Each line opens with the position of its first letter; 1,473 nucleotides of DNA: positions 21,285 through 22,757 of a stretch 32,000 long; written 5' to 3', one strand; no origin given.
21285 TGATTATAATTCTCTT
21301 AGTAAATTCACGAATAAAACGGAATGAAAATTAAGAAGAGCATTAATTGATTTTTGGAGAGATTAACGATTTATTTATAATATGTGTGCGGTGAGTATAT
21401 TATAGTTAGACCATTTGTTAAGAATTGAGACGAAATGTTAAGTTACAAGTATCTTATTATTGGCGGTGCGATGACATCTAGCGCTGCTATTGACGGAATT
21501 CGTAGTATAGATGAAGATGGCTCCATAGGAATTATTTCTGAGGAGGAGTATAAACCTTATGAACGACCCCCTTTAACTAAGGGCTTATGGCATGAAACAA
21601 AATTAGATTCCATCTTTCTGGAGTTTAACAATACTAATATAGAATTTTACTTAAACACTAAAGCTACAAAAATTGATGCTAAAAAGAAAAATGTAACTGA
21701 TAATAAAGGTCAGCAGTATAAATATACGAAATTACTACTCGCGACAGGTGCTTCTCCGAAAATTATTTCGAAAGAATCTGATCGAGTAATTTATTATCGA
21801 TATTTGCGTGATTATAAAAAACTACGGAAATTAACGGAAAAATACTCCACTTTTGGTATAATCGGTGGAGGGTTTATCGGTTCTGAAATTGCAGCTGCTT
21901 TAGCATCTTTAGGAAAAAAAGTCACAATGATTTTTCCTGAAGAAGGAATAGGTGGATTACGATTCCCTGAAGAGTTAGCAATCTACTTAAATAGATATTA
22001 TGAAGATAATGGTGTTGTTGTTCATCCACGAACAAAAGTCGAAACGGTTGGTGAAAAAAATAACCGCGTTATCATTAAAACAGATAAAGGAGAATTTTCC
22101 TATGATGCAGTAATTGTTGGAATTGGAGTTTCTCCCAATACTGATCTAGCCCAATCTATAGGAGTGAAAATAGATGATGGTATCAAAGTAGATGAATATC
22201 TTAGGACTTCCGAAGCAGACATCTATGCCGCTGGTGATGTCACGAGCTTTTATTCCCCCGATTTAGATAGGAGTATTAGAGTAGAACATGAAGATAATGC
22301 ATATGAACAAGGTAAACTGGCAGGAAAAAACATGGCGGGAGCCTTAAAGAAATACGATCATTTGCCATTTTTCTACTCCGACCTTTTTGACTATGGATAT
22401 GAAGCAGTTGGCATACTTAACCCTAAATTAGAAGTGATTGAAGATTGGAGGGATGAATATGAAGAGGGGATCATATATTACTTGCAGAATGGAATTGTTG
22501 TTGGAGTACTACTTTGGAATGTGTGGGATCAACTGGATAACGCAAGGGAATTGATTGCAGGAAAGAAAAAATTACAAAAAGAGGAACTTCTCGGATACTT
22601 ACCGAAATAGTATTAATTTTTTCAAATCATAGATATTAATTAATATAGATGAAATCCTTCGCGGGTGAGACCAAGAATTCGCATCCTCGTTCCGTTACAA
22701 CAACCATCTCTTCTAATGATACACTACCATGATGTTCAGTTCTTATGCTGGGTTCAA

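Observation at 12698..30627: Two members of an apparently unnamed MITE family sharing terminal inverted repeats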

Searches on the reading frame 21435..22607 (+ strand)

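Call 28: search_protein_families(library=pfam, proteins=[window:21435-22607:+])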
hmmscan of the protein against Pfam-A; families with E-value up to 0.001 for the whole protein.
window:21435-22607:+ (391 aa): 6 families
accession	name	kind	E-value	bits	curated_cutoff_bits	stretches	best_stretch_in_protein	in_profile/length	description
PF07992.20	Pyr_redox_2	-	5.3e-56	190.6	26.1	1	4-293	1-291/291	Pyridine nucleotide-disulphide oxidoreductase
PF14721.12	AIF_C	-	4.2e-18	66.5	25.9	2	339-375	93-129/130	Apoptosis-inducing factor, mitochondrion-associated, C-term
PF00070.33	Pyr_redox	-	3.2e-16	60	22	1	141-212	3-74/82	Pyridine nucleotide-disulphide oxidoreductase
PF13738.12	Pyr_redox_3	-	8.7e-11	42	30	2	179-232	81-134/305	Pyridine nucleotide-disulphide oxidoreductase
PF01266.30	DAO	-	9.7e-11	42.2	27.9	0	178-241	148-212/353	FAD dependent oxidoreductase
PF03486.20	HI0933_like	-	0.00022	21.2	50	0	184-232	114-164/244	HI0933-like protein Rossmann domain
